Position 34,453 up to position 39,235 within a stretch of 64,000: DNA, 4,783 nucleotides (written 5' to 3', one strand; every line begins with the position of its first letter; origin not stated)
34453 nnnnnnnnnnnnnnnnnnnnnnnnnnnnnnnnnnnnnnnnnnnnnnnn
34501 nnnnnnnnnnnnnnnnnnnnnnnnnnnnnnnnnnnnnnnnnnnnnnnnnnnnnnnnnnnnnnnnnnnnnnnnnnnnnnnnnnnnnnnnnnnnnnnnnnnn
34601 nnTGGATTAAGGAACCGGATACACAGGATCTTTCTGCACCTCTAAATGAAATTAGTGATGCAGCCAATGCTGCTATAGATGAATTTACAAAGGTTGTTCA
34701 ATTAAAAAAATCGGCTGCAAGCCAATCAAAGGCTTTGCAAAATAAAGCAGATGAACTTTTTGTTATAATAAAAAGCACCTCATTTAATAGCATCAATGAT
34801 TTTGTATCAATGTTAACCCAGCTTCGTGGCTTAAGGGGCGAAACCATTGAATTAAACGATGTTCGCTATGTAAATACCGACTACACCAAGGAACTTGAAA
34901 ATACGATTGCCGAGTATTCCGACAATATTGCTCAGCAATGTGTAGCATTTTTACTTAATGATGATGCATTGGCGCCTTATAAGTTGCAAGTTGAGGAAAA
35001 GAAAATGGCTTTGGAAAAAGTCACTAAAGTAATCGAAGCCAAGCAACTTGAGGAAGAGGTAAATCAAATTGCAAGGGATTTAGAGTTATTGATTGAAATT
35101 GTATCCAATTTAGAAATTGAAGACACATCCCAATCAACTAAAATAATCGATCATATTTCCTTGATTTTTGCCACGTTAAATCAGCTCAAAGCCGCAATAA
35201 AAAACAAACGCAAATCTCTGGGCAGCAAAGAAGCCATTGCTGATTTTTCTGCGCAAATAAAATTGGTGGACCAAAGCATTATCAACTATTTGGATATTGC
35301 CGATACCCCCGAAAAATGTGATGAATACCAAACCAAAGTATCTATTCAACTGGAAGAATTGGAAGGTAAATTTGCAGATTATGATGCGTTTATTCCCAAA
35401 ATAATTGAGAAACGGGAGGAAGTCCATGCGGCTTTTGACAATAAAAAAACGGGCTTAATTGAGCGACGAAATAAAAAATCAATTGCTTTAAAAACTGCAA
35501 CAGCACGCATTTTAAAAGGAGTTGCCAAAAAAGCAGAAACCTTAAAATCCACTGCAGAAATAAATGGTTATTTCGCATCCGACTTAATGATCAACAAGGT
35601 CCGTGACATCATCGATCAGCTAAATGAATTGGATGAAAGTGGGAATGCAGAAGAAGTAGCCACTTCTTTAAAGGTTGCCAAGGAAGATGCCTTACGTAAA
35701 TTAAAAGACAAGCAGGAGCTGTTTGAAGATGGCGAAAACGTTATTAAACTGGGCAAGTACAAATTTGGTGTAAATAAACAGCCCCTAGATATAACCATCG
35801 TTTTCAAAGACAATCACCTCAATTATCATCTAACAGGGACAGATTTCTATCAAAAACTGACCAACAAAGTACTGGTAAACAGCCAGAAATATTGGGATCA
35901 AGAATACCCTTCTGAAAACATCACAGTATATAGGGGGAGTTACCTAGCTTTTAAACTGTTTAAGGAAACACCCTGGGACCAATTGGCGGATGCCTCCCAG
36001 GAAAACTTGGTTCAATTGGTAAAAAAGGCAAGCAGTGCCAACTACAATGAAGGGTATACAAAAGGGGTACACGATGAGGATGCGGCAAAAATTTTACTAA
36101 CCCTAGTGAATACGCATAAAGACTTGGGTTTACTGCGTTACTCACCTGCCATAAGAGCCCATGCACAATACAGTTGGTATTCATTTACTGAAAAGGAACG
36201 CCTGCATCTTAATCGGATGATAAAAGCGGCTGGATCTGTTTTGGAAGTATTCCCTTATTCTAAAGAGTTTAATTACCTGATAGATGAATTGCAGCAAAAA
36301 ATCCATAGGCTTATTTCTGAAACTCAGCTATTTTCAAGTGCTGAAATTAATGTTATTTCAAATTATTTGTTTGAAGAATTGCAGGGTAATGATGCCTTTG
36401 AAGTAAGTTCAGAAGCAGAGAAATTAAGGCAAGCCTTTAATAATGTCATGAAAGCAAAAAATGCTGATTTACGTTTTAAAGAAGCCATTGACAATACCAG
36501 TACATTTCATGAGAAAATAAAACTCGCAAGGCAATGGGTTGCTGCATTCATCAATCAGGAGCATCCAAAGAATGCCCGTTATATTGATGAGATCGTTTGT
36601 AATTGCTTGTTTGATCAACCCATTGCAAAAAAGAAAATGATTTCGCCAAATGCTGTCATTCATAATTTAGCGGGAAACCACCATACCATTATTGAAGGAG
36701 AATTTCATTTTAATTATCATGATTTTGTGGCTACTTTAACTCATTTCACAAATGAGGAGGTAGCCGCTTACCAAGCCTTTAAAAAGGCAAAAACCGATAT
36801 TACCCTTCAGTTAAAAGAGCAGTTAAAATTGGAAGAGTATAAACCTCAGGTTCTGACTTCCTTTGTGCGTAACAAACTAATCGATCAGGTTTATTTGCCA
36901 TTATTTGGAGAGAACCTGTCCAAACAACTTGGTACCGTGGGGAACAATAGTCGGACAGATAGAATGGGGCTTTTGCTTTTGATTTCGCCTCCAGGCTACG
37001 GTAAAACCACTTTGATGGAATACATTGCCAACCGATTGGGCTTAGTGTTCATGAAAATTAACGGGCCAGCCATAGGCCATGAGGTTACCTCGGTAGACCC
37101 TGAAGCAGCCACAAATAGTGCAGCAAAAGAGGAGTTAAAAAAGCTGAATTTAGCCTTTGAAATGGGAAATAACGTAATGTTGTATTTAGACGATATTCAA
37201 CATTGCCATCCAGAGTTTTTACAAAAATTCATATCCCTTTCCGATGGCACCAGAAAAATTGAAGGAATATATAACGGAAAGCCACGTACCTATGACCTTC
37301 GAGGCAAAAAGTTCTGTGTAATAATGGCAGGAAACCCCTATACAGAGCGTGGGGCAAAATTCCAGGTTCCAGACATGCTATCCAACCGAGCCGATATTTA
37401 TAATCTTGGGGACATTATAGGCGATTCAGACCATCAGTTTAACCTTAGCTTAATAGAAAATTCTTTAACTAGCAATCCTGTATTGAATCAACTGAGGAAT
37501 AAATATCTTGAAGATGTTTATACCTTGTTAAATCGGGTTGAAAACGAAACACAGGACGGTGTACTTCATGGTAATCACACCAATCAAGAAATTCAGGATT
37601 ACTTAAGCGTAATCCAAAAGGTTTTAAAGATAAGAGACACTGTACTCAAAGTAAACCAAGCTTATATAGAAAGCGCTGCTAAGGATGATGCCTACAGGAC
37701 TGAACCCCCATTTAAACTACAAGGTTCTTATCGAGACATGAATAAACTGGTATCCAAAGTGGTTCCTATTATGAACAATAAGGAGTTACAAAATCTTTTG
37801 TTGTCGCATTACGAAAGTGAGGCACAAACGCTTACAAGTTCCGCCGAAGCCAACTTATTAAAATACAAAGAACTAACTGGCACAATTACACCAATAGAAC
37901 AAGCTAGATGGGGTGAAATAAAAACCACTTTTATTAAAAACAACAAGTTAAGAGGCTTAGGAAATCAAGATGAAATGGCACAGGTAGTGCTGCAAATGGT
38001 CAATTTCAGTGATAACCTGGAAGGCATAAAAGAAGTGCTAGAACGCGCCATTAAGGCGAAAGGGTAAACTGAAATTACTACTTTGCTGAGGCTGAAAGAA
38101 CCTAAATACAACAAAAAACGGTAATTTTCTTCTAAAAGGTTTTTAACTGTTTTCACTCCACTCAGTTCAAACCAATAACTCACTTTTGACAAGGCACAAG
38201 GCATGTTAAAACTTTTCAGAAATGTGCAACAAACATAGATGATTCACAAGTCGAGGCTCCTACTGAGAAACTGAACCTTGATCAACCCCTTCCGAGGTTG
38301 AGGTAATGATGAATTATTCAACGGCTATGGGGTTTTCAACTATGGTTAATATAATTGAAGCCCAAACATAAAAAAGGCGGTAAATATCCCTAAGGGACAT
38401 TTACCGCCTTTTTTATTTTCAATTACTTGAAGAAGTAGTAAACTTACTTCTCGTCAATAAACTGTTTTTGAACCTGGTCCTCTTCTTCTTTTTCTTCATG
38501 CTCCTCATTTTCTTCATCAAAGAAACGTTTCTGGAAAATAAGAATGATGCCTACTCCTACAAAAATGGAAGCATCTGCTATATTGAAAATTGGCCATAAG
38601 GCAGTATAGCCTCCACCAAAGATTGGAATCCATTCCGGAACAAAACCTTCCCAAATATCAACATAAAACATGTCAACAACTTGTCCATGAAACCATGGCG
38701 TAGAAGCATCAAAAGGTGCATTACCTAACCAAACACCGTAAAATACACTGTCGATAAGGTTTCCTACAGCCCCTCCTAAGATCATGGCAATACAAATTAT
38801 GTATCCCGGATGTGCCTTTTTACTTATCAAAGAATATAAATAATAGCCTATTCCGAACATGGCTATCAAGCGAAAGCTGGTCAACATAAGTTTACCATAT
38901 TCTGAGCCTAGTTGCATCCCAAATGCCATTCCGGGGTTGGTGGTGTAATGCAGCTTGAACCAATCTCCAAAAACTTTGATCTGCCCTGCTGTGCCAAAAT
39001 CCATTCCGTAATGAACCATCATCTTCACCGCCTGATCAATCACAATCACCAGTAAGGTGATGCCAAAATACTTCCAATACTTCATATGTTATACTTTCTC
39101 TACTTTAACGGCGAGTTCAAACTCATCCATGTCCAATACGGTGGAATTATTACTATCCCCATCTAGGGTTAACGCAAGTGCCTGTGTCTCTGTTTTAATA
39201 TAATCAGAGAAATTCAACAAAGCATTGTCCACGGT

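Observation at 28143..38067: Six-gene PspA-NfeD-flotillin-giant AAA+ module with YbjN-like chaperone-fold protein and divergent XRE/S24 regulator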

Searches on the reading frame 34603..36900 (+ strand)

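Call 26: search_protein_families(library=pfam, proteins=[window:34603-36900:+], max_evalue=10)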
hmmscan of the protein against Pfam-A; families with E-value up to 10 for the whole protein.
window:34603-36900:+ (766 aa): 6 families
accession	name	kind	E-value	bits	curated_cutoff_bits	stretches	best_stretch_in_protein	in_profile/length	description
PF25472.1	DUF7902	-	1.1e-26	93.2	26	1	121-205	1-85/85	Domain of unknown function (DUF7902)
PF08771.16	FRB_dom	-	0.061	14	24.7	1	171-241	16-86/99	FKBP12-rapamycin binding domain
PF10167.14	BORCS8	-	0.068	13.6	25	1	96-199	2-103/112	BLOC-1-related complex sub-unit 8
PF16137.10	DUF4845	-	0.17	13.2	27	1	301-346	13-59/85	Domain of unknown function (DUF4845)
PF22304.1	ASLyase_C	-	0.28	11.7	27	1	534-564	19-49/55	Adenylosuccinate Lyase, C-terminal domain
PF15219.11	TEX12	-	1.5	9.5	27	1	140-206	18-84/85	Testis-expressed 12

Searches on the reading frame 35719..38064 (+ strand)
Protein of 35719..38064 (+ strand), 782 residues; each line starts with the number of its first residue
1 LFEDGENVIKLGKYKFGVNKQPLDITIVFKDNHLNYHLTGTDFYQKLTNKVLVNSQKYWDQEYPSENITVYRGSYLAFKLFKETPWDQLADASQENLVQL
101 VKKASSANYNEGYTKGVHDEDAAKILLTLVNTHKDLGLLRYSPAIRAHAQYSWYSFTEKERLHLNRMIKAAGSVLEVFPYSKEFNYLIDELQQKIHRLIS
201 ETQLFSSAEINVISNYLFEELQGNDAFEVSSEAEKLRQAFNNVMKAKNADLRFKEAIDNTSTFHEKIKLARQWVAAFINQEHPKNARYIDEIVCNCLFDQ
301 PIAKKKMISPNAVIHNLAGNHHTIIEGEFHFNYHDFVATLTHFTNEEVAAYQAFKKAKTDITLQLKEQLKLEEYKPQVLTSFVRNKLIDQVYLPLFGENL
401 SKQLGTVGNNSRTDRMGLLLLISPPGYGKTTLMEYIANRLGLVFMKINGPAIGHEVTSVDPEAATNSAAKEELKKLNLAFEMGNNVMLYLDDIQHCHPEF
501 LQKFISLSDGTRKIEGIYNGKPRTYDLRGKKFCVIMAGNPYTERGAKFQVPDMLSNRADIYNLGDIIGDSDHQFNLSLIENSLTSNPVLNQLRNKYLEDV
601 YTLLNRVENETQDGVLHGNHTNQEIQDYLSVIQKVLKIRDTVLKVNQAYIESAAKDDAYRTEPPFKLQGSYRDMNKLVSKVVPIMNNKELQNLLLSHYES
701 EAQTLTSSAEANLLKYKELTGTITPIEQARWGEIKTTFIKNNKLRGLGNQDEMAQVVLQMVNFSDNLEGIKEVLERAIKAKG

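Call 55: predict_structure(alignment_id=A2)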
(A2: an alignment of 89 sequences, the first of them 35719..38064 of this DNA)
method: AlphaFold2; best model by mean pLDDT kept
length: 782 residues; sequences in the alignment: 89
mean_pLDDT: 86.1   pTM: 0.70
mean pLDDT of the five models: 86.1, 84.2, 81.7, 81.4, 78.7
residues with pLDDT >= 90: 364; 70-90: 324; 50-70: 93; < 50: 1
segments of 3 or more residues with pLDDT < 50: none
pLDDT, mean of each block of 10 residues (from residue 1): 67 84 85 88 89 88 92 95 93 93 84 87 97 94 96 95 95 91 93 96 94 95 88 94 96 95 94 97 95 89 78 95 95 96 94 92 87 73 74 85 78 65 78 87 90 86 89 92 91 87 74 81 85 85 61 73 69 85 87 87 89 85 91 93 86 73 84 90 92 92 79 91 91 86 66 59 64 68 52
secondary structure, 60 per line:
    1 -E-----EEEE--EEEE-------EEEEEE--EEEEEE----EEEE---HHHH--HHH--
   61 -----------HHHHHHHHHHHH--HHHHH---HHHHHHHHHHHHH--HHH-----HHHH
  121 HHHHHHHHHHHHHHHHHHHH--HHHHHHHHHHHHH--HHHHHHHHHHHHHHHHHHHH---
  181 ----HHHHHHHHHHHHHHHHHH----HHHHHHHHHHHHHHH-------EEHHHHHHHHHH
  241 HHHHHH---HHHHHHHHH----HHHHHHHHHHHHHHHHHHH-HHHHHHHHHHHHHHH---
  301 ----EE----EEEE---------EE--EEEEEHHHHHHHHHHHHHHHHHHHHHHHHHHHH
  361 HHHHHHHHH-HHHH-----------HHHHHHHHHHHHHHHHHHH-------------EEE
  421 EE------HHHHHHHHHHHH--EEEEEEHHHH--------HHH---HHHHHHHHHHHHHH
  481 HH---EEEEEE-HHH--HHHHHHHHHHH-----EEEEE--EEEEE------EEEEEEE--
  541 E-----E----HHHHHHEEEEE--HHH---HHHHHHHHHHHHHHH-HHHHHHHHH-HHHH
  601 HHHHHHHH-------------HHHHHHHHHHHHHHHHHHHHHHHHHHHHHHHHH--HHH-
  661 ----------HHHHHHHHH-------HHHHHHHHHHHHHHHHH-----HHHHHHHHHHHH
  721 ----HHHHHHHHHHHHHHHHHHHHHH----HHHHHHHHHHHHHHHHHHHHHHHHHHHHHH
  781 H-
elements in order (helices of 4 or more, strands of 3 or more residues): E8-11 E14-17 E25-30 E33-38 E43-46 H50-53 H72-83 H86-90 H94-106 H117-140 H143-155 H158-177 H185-202 H207-221 H231-246 H250-258 H263-281 H283-297 E311-314 E328-332 H333-369 H371-374 H386-404 E418-422 H429-440 E443-448 H449-452 H467-482 E486-491 H498-508 E514-518 E521-525 E532-538 H552-557 E558-562 H571-585 H587-595 H597-608 H622-654 H671-679 H687-703 H709-720 H725-746 H751-781
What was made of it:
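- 36946..37548 (+): AAA+ ATPase module (residues about 1250-1450): Walker A GYGKTT 1266-1271; Walker B DD 1331-1332; a beta-hairpin at 1354-1365 before sensor 1; sensor 1 N1379; Arg1397. Secondary structure (call 55).
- Closest known: MoxR-family AAA+ remodellers. Same: A beta-hairpin precedes sensor 1 (call 55).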

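Call 82: search_solved_structures(query=A2, max_evalue=0.001, show_alignments=3)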
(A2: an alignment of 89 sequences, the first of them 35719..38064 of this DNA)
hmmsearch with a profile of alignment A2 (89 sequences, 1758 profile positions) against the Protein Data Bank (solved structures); distinct sequences matched with E-value up to 0.001: 37.
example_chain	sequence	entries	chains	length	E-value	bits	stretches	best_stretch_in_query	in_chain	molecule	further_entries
7wub_C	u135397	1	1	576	0.00014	22.4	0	1272-1308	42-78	Transitional endoplasmic reticulum ATPase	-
7wub_D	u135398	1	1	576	0.00014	22.4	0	1272-1308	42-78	Transitional endoplasmic reticulum ATPase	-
6mck_A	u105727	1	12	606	0.00016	22.2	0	1272-1308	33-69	Transitional endoplasmic reticulum ATPase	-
7rlj_A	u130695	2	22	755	0.00026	21.5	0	1272-1308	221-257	Transitional endoplasmic reticulum ATPase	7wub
8yka_A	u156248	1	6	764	0.00027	21.5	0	1272-1308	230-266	Transitional endoplasmic reticulum ATPase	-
7y4w_A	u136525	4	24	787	0.00029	21.4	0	1272-1308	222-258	Transitional endoplasmic reticulum ATPase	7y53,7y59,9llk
5c18_A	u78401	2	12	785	0.00029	21.4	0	1272-1308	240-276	Transitional endoplasmic reticulum ATPase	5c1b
7lmy_A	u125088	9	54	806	0.0003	21.3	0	1272-1308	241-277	Transitional endoplasmic reticulum ATPase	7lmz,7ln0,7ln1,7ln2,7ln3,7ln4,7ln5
5c19_A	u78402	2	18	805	0.0003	21.3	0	1272-1308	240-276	Transitional endoplasmic reticulum ATPase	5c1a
7rlh_A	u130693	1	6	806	0.0003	21.3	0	1272-1308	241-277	Transitional endoplasmic reticulum ATPase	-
10qq_A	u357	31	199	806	0.0003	21.3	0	1272-1308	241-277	Transitional endoplasmic reticulum ATPase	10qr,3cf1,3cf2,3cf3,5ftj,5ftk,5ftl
7l5w_A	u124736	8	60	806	0.0003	21.3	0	1272-1308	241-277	Transitional endoplasmic reticulum ATPase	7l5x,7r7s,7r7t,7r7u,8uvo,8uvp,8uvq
7k57_A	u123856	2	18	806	0.0003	21.3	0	1272-1308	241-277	Transitional endoplasmic reticulum ATPase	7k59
9yrc_A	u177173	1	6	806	0.0003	21.3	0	1272-1308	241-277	Transitional endoplasmic reticulum ATPase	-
7bp9_A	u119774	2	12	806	0.0003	21.3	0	1272-1308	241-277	Transitional endoplasmic reticulum ATPase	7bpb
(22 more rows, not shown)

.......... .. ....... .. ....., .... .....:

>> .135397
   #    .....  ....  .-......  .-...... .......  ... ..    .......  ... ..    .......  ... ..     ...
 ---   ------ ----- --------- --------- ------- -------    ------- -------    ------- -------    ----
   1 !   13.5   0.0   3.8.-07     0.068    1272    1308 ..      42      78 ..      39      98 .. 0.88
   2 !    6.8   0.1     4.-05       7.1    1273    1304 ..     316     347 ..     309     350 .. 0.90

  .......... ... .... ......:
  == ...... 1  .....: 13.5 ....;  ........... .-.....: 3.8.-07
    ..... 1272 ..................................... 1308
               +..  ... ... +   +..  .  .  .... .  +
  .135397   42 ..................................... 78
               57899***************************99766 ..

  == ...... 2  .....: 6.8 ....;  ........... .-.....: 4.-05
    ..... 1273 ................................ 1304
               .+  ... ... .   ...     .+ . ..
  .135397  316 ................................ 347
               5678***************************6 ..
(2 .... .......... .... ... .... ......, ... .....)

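Call 114: find_related_loci(query=A2, collection=viral_contigs, flank=8000)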
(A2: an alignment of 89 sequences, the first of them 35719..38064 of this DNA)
Query A2 (782 aa) in viral_contigs; peptide patterns used: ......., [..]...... (x = any residue, [..] = any of these).
43 stretches matched a pattern, but none encodes a relative of the query by tblastn (E <= 1e-3).
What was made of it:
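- A motif-based scan of 2.9 million viral contigs found no relative (call 114).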

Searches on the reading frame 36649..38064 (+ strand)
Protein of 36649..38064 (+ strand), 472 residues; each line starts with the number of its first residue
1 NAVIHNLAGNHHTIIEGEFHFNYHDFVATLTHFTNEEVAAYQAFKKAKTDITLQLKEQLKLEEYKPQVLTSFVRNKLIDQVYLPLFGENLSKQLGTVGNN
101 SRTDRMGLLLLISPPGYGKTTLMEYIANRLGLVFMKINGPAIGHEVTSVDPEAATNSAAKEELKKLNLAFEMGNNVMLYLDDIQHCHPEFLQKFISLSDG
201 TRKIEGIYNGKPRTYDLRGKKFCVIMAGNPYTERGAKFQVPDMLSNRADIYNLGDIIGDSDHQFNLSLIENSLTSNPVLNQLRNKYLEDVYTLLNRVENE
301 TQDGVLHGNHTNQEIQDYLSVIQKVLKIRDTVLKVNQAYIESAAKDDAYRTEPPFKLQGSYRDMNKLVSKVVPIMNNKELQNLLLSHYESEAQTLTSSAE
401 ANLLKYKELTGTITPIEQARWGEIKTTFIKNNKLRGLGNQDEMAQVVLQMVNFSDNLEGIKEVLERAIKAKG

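Call 27: search_solved_structures(query=window:36649-38064:+, max_evalue=0.01, show_alignments=2)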
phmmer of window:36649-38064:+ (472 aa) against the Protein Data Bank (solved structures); distinct sequences matched with E-value up to 0.01: 85 (the best 60 are shown).
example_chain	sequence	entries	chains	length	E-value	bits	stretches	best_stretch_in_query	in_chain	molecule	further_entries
5vc7_A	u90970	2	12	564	6.1e-07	31.9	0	83-144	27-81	VCP-like ATPase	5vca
5g4g_A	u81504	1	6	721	9.3e-07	31.3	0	79-144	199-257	VCP-LIKE ATPASE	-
5g4f_A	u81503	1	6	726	9.5e-07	31.3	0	79-144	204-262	VCP-LIKE ATPASE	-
7wub_D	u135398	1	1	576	2.6e-06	29.8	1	107-153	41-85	Transitional endoplasmic reticulum ATPase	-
7wub_C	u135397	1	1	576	2.6e-06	29.8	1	107-153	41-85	Transitional endoplasmic reticulum ATPase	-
6mck_A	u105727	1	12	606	3e-06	29.6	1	107-153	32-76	Transitional endoplasmic reticulum ATPase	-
7lmy_A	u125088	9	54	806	4.2e-06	29.2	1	107-153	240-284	Transitional endoplasmic reticulum ATPase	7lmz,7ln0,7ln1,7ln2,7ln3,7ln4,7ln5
7rlb_A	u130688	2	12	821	4.4e-06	29.1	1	107-153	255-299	Transitional endoplasmic reticulum ATPase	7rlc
7rlj_A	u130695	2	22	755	5.1e-06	28.9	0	107-153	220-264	Transitional endoplasmic reticulum ATPase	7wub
8yka_A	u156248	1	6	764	5.2e-06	28.8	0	107-153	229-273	Transitional endoplasmic reticulum ATPase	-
6chs_H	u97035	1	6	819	5.3e-06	28.8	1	107-154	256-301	Putative cell division control protein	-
5c18_A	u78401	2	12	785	5.6e-06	28.7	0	107-153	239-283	Transitional endoplasmic reticulum ATPase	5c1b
7y4w_A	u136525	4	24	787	5.6e-06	28.7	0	107-153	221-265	Transitional endoplasmic reticulum ATPase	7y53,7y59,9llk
5c19_A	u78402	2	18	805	5.9e-06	28.6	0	107-153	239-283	Transitional endoplasmic reticulum ATPase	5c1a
10qq_A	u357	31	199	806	6e-06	28.6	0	107-153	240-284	Transitional endoplasmic reticulum ATPase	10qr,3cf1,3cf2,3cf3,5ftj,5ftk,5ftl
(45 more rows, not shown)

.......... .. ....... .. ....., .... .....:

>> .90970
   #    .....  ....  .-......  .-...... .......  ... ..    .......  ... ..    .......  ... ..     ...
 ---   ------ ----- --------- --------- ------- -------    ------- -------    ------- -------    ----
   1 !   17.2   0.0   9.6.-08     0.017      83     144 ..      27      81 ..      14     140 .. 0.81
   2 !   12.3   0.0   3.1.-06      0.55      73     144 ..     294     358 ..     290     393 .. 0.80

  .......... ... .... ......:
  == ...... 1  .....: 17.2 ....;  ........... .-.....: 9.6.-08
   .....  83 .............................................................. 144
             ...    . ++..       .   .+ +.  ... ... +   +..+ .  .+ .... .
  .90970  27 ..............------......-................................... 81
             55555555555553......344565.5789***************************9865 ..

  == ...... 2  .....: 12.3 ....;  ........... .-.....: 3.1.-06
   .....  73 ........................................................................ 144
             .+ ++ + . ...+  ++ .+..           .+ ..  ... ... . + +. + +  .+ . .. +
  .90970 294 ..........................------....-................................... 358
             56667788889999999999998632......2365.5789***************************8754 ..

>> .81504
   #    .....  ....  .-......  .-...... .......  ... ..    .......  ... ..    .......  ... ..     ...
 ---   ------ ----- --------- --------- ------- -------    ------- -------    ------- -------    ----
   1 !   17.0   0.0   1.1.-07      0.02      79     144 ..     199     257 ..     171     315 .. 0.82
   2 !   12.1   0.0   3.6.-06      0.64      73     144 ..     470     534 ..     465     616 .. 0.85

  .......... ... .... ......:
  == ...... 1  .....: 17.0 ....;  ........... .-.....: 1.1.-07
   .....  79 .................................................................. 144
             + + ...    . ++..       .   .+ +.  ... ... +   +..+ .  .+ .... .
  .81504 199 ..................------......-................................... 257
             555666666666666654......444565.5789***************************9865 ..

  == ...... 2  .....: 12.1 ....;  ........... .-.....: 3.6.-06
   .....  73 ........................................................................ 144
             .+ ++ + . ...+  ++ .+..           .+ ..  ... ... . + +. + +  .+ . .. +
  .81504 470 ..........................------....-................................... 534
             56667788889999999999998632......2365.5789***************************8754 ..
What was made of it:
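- Closest known: MoxR-family AAA+ remodellers. Different: The Walker A region looks like the classical clade by sequence (calls 27, 82).
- Tried and rejected: Sequence searches suggested a classical-clade (p97-like) ATPase (calls 27, 82).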

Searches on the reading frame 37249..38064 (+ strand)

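Call 26: search_protein_families(library=pfam, proteins=[window:37249-38064:+], max_evalue=10)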
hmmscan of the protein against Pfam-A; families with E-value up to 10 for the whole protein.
window:37249-38064:+ (272 aa): 1 family
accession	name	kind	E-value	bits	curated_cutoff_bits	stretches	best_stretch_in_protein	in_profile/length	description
PF10230.15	LIDHydrolase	-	0.064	13.4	27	1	116-228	19-135/262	Lipid-droplet associated hydrolase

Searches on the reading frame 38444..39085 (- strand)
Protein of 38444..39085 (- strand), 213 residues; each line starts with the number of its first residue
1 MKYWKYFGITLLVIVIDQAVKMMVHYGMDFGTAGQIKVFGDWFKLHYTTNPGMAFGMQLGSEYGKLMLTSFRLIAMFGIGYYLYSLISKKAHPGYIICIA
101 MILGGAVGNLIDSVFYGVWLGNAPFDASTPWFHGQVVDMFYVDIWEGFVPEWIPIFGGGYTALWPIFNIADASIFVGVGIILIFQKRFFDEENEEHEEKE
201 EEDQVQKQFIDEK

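Call 13: search_protein_families(library=pfam, proteins=[window:38444-39085:-], max_evalue=0.001)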
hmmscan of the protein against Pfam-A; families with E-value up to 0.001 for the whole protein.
window:38444-39085:- (213 aa): 1 family
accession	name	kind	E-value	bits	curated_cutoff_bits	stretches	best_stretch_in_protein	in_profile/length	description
PF01252.23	Peptidase_A8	-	7.7e-35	120.6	25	1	9-183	1-138/142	Signal peptidase (SPase) II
